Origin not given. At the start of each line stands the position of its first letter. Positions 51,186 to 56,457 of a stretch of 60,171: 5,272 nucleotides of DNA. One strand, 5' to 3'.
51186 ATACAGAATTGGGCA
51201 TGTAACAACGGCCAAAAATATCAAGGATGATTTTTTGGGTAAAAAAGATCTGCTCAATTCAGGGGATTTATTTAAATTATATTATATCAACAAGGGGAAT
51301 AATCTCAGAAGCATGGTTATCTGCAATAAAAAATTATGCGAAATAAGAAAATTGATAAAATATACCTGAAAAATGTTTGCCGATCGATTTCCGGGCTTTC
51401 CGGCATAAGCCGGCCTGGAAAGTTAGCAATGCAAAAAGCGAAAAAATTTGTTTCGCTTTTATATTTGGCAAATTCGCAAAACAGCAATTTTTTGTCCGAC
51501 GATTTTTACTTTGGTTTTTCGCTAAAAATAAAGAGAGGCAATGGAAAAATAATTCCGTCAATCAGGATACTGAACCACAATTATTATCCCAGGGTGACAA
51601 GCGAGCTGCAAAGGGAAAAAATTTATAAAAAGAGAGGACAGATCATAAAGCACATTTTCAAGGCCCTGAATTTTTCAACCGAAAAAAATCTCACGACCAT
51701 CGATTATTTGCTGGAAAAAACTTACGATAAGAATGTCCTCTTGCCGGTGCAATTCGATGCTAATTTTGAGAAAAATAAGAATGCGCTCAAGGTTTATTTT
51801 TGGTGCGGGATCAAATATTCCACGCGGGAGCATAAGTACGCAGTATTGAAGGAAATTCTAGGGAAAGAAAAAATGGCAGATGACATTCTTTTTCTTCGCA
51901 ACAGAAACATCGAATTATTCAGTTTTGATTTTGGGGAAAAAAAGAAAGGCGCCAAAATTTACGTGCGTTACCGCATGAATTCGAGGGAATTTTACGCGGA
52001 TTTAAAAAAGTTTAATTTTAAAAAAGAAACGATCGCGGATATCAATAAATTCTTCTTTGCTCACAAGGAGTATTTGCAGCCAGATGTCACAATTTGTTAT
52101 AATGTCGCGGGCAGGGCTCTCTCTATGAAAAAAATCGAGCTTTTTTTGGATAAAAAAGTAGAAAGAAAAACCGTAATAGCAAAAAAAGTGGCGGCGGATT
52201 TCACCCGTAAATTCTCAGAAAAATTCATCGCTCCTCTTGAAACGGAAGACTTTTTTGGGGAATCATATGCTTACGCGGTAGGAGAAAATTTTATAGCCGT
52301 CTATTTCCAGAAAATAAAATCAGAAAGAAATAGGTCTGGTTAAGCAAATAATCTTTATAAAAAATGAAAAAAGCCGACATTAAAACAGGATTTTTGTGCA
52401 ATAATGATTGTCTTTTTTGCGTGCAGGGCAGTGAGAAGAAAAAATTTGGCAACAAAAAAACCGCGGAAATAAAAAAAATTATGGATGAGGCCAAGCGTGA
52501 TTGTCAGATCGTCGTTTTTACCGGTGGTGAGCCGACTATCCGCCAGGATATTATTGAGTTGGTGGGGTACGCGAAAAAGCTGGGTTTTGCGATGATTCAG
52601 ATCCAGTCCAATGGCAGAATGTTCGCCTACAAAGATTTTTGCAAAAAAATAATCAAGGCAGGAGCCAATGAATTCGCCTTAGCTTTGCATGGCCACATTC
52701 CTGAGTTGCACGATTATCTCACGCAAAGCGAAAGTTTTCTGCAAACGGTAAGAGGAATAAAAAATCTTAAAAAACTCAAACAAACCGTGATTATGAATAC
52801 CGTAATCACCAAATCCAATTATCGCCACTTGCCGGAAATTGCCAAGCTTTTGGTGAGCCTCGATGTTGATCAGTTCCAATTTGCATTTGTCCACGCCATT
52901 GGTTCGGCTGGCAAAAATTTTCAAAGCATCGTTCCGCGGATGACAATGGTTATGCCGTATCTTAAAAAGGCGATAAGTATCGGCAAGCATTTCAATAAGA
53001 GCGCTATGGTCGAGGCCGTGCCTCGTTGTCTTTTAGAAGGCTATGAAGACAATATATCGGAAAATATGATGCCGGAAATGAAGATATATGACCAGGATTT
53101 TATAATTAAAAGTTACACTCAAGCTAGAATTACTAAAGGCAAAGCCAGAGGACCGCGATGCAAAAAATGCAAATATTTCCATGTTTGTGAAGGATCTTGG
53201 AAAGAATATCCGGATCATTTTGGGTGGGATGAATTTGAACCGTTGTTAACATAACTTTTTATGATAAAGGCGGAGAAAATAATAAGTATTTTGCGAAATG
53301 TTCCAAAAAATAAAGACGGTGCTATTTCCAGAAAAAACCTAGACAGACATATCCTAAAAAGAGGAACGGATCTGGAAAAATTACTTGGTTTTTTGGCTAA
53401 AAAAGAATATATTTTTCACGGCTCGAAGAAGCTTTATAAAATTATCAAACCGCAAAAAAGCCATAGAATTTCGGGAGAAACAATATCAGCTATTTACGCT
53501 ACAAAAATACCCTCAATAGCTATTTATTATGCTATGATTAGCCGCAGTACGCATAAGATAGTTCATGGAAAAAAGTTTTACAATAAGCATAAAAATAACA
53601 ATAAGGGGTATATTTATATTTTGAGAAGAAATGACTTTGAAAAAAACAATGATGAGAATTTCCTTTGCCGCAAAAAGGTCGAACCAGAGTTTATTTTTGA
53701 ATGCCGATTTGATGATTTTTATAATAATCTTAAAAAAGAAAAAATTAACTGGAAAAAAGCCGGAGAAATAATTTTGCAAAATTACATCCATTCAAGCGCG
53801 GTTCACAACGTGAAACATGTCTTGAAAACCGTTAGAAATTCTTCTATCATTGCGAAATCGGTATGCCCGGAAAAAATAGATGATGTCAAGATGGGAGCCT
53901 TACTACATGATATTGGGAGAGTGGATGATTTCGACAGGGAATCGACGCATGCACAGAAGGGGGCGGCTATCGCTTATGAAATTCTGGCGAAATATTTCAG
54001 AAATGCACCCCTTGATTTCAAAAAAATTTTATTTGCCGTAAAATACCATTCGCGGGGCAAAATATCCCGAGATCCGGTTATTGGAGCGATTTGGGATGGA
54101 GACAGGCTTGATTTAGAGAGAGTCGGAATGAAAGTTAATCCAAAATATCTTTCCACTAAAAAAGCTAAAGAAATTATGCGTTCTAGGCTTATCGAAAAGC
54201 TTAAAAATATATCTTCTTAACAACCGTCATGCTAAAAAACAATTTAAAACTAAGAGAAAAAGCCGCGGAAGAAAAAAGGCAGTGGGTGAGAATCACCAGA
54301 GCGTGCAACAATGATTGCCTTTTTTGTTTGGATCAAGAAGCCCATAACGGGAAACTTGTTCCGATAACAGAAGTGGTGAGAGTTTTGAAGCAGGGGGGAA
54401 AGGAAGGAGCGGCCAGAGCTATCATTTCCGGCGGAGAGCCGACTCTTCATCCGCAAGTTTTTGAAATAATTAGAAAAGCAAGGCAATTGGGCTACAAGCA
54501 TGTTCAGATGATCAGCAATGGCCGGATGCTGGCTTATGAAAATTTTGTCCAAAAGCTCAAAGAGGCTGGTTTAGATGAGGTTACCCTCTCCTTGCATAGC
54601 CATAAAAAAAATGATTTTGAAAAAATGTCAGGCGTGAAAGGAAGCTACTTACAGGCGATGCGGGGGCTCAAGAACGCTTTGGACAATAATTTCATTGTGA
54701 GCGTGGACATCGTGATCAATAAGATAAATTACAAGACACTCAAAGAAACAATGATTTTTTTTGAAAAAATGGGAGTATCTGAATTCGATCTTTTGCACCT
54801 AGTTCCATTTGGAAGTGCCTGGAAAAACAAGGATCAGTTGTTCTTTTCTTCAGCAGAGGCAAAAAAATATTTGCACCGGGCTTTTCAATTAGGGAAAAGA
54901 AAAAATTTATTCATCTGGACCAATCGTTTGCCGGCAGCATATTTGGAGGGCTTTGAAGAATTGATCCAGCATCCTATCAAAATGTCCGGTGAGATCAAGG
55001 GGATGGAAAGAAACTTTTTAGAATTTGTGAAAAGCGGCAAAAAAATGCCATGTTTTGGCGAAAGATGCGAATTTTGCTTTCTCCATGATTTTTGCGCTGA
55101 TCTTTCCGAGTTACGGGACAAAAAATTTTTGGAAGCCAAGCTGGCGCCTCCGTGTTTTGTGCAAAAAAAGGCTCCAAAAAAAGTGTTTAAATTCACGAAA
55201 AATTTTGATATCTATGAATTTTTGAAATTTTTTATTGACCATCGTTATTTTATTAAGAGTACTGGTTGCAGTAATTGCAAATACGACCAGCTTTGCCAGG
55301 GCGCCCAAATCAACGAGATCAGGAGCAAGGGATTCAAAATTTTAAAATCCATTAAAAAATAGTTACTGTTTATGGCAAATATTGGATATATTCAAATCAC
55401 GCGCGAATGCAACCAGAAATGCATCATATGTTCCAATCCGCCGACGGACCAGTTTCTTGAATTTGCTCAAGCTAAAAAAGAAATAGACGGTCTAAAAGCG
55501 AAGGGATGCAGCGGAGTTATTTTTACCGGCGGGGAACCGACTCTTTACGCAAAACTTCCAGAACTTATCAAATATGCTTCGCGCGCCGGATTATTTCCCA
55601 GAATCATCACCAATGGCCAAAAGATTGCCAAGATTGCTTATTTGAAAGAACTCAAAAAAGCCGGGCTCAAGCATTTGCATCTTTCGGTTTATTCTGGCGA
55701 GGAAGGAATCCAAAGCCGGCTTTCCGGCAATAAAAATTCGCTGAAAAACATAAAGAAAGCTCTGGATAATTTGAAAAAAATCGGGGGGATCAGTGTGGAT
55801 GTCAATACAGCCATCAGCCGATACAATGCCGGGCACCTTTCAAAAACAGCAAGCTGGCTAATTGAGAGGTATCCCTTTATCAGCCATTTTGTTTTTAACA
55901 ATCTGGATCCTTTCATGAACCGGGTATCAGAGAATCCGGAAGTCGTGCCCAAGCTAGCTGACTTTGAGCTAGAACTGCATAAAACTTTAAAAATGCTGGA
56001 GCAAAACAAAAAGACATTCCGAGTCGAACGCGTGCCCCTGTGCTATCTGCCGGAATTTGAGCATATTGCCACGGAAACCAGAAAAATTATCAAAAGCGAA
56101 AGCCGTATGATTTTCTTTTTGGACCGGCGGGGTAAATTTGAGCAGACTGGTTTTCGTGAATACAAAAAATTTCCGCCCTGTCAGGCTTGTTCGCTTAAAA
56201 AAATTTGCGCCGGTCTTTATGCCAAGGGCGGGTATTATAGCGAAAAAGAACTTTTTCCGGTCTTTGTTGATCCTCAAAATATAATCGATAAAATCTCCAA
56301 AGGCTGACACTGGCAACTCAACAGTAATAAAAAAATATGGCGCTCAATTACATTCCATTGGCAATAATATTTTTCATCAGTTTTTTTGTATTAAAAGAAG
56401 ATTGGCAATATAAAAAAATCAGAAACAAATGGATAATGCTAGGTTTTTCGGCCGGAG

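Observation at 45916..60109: His-Xaa-Ser (Hxs-like) core expanded into a 14-gene cluster with six radical-SAM enzymes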

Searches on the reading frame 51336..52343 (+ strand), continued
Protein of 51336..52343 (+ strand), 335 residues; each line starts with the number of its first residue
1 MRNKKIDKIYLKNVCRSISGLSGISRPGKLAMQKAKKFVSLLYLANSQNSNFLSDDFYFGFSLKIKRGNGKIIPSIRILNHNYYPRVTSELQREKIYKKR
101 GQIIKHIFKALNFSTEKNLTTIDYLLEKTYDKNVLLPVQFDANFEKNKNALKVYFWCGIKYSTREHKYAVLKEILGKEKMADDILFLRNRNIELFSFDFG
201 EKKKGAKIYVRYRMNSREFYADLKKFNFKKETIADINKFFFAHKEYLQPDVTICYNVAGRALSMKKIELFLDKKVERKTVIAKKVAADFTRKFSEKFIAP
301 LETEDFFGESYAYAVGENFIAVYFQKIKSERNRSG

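Call 76: fold_search(model_id=the predicted structure, library=pdb)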
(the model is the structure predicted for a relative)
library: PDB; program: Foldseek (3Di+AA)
matches with E <= 10: 465; with E <= 0.001: 48
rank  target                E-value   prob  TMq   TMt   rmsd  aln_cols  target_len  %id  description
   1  7vmw_A                7.5e-08  1.00  0.49  0.50   8.9       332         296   13  Crystal structure of LimF prenyltransferase bound with a peptide substrate and GSPP (released 2022-08-03)
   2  8daz_D                3.1e-07  1.00  0.55  0.49   6.7       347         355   14  Crystal structure of DMATS1 prenyltransferase in complex with L-Trp and GSPP (released 2022-09-28)
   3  8je4_A                8.8e-07  1.00  0.49  0.50   7.5       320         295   14  Crystal structure of LimF prenyltransferase (H239G/W273T mutant) bound with the thiodiphosphate moiety of farnesyl S-t (released 2023-11-08)
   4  8ye0_A                2.7e-06  1.00  0.52  0.54   7.0       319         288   11  Crystal structure of KgpF prenyltransferase (released 2024-06-19)
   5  8je4_B                4.1e-06  1.00  0.48  0.50   7.5       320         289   14  Crystal structure of LimF prenyltransferase (H239G/W273T mutant) bound with the thiodiphosphate moiety of farnesyl S-t (released 2023-11-08)
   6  4ld7_O                6.1e-06  1.00  0.50  0.41   8.0       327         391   12  Crystal structure of AnaPT from Neosartorya fischeri (released 2013-12-11)
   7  8day_B                7.8e-06  1.00  0.59  0.51   6.9       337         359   14  Crystal Structure of DMATS1 prenyltransferase in complex with L-Tyr and DMSPP (released 2022-09-28)
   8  7y3v_B                7.8e-06  1.00  0.56  0.45   9.2       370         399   11  Crystal structure of CdpNPT in complex with harmane (released 2023-04-05)
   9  7vmw_B                7.8e-06  1.00  0.47  0.49   7.7       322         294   13  Crystal structure of LimF prenyltransferase bound with a peptide substrate and GSPP (released 2022-08-03)
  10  4yl7                  8.2e-06  1.00  0.53  0.45   6.2       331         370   11  Crystal structure of the indole prenyltransferase MpnD from Marinactinospora thermotolerans (released 2016-03-16)
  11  8db1_C                8.7e-06  1.00  0.53  0.48   8.4       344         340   13  Crystal structure of native DMATS1 prenyltransferase (released 2022-09-28)
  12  8db1_D                9.3e-06  1.00  0.58  0.52   6.4       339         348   14  Crystal structure of native DMATS1 prenyltransferase (released 2022-09-28)
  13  5kcy_B                1.1e-05  1.00  0.47  0.39  10.1       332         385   11  Crystal structure of the aromatic prenyltransferase AtaPT from Aspergillus terreus A8-4 in complex with geranyl S-thio (released 2016-12-21)
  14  6vy9_A                1.2e-05  1.00  0.57  0.46   6.4       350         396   12  Crystal structure of NotF prenyltransferase (released 2021-02-03)
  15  5kd6_A                1.2e-05  1.00  0.51  0.41   8.5       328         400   12  Crystal structure of the aromatic prenyltransferase AtaPT from Aspergillus terreus A8-4 in complex with dimethylallyl  (released 2016-12-21)
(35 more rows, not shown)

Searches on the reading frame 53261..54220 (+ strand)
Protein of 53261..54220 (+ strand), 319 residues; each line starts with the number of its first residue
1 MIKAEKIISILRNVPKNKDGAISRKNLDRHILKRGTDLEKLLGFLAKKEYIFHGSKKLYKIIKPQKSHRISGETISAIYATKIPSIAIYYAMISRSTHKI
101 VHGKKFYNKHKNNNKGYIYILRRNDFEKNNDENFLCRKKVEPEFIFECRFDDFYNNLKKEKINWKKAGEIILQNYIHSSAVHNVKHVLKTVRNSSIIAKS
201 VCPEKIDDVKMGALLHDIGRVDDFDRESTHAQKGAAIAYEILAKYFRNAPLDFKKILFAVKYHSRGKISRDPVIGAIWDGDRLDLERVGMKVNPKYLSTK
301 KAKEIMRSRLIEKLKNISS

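Call 4: search_protein_families(library=ncbifam, proteins=[window:53261-54220:+], max_evalue=0.1)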
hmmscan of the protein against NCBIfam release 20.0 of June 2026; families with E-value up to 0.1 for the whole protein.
window:53261-54220:+ (319 aa): 8 families
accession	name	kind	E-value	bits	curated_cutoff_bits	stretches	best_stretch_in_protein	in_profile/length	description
TIGR00277.1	HDIG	domain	2.4e-07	30.5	27.6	1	184-241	6-68/84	HDIG domain-containing metalloprotein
NF002895.0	PRK03381.1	equivalog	0.0013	16.9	631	1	173-244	414-477/782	[protein-PII] uridylyltransferase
TIGR03319.1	RNase_Y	equivalog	0.0025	16.4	454.35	1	185-239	332-385/514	ribonuclease Y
TIGR00295.1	TIGR00295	hypoth_equivalog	0.0031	17.3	172.35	1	185-238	16-71/164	TIGR00295 family protein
NF009345.0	PRK12705.1-2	equivalog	0.0033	16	904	1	186-240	324-381/509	hypothetical protein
NF045665.1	NTPtran_DVU1551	equivalog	0.0051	15.9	315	1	154-240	190-274/359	DVU_1551 family NTP transferase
NF009343.0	PRK12703.1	equivalog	0.0091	14.9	434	1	182-237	187-239/339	tRNA (cytidine(56)-2'-O)-methyltransferase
NF008773.0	PRK11814.1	equivalog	0.016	13.8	717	1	109-182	15-93/484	Fe-S cluster assembly protein SufB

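Call 6: search_protein_families(library=pfam, proteins=[window:53261-54220:+], max_evalue=0.01)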
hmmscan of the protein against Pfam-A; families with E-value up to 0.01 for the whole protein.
window:53261-54220:+ (319 aa): 1 family
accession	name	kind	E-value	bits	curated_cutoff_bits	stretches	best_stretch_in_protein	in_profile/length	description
PF01966.28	HD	-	2.2e-08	34.9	22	1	185-269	3-91/116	HD domain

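Call 58: search_protein_families(library=padloc, proteins=[window:53261-54220:+], max_evalue=0.001)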
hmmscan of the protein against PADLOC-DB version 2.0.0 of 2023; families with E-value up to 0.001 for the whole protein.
window:53261-54220:+ (319 aa): 0 families

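Call 70: find_related_loci(query=window:53261-54220:+, collection=metagenome_contigs, flank=10000)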
Query window:53261-54220:+ (319 aa) in metagenome_contigs; peptide patterns used: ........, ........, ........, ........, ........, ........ (x = any residue, [..] = any of these).
248 stretches matched a pattern, but none encodes a relative of the query by tblastn (E <= 1e-3).

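Call 80: search_solved_structures(query=window:53261-54220:+, max_evalue=1)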
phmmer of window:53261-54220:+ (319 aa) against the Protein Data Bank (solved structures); distinct sequences matched with E-value up to 1: 6.
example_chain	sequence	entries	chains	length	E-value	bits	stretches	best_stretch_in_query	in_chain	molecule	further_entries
2pq7_A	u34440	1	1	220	0.011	18.2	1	178-285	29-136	Predicted HD superfamily hydrolase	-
7e7n_A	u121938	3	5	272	0.097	15.2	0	69-109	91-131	Fucose-binding lectin protein,Fucose-binding lectin protein,Fucose-binding lectin protein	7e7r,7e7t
7e7u_A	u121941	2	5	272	0.45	13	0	69-109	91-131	Fucose-binding lectin protein,Fucose-binding lectin protein,Fucose-binding lectin protein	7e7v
8cvx_A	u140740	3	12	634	0.76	12.2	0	151-258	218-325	Glycogen [starch] synthase, muscle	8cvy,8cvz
7q0b_A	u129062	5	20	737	0.95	11.9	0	151-258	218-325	Glycogen [starch] synthase, muscle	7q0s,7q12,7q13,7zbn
8z0a_A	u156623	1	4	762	1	11.8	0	151-258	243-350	Glycogen [starch] synthase, muscle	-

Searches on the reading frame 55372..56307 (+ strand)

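Call 4: search_protein_families(library=ncbifam, proteins=[window:55372-56307:+], max_evalue=0.1)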
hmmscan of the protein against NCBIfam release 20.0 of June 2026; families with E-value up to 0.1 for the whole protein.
window:55372-56307:+ (311 aa): 51 families (the best 25 are shown)
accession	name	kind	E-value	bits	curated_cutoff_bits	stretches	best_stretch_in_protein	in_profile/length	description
TIGR03977.1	rSAM_pair_HxsC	equivalog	2.8e-25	88.8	267.9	1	7-228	29-255/292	His-Xaa-Ser system radical SAM maturase HxsC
TIGR04055.1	rSAM_NirJ2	equivalog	2.5e-21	76.6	500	1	9-236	6-226/326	putative heme d1 biosynthesis radical SAM protein NirJ2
TIGR04546.1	rSAM_ahbC_deAc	equivalog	1.1e-18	67.2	650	1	8-161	44-198/390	12,18-didecarboxysiroheme deacetylase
TIGR02109.1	PQQ_syn_pqqE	equivalog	6.8e-17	61.4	381.35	1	7-158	11-164/358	pyrroloquinoline quinone biosynthesis protein PqqE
TIGR02666.1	moaA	equivalog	1.8e-16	60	284.05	1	7-166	14-183/336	GTP 3',8-cyclase MoaA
TIGR04545.1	rSAM_ahbD_hemeb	equivalog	2e-16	60.4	500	1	8-203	5-199/339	heme b synthase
NF045646.2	rSAM_Se_TrsS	equivalog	2.9e-16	59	490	1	7-180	90-268/441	radical SAM (seleno)protein TrsS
NF038332.1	rSAM_rare_HxsC4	exception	3.2e-16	59.4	500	1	7-225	18-243/335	radical SAM protein HxsC4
NF038283.1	viperin_w_prok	equivalog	3.3e-15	56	180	1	9-154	8-168/281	viperin family antiviral radical SAM protein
NF045702.1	rSAM_GDGT_ether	equivalog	1.5e-14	53.5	450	1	4-162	87-252/486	tetraether lipid synthase Tes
TIGR04347.1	pseudo_SAM_Halo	equivalog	4e-14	52.7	525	1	8-179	43-213/390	TIGR04347 family pseudo-SAM/SPASM protein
TIGR02668.1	moaA_archaeal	equivalog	3.1e-13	49.4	325.25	1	7-162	14-172/303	GTP 3',8-cyclase MoaA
TIGR04054.1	rSAM_NirJ1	equivalog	7e-13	47.9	650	1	8-160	41-194/387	putative heme d1 biosynthesis radical SAM protein NirJ1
NF001199.0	PRK00164.2-1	equivalog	3.3e-12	46.2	231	1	7-152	16-164/308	GTP 3',8-cyclase MoaA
TIGR04317.1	W_rSAM_matur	equivalog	1.3e-11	44.3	380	1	6-212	7-216/349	tungsten cofactor oxidoreductase radical SAM maturase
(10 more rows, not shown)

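Call 6: search_protein_families(library=pfam, proteins=[window:55372-56307:+], max_evalue=0.01)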
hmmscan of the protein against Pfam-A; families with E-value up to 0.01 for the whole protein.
window:55372-56307:+ (311 aa): 3 families
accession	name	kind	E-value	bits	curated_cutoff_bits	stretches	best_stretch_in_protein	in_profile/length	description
PF04055.27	Radical_SAM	-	4.7e-23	82.6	29.5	1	7-162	1-165/166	Radical SAM superfamily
PF13344.12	Hydrolase_6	-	0.00046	20.6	27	1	46-116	5-73/101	Haloacid dehalogenase-like hydrolase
PF13353.11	Fer4_12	-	0.0013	19.5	22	1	11-86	13-95/137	4Fe-4S single cluster domain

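Call 58: search_protein_families(library=padloc, proteins=[window:55372-56307:+], max_evalue=0.001)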
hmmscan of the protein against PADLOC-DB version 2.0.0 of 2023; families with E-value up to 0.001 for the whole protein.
window:55372-56307:+ (311 aa): 3 families
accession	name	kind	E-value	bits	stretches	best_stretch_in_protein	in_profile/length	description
PDLC02904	pVip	-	2.2e-20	71.3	1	8-153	8-154/262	Viperins associated with kinases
PDLC02903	pVip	-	1.3e-18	65.5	1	7-154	4-151/257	Viperins not associated with kinases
PDLC02905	pVip-kinase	-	2.9e-09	34.7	1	30-151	217-340/474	Viperin-kinase fusion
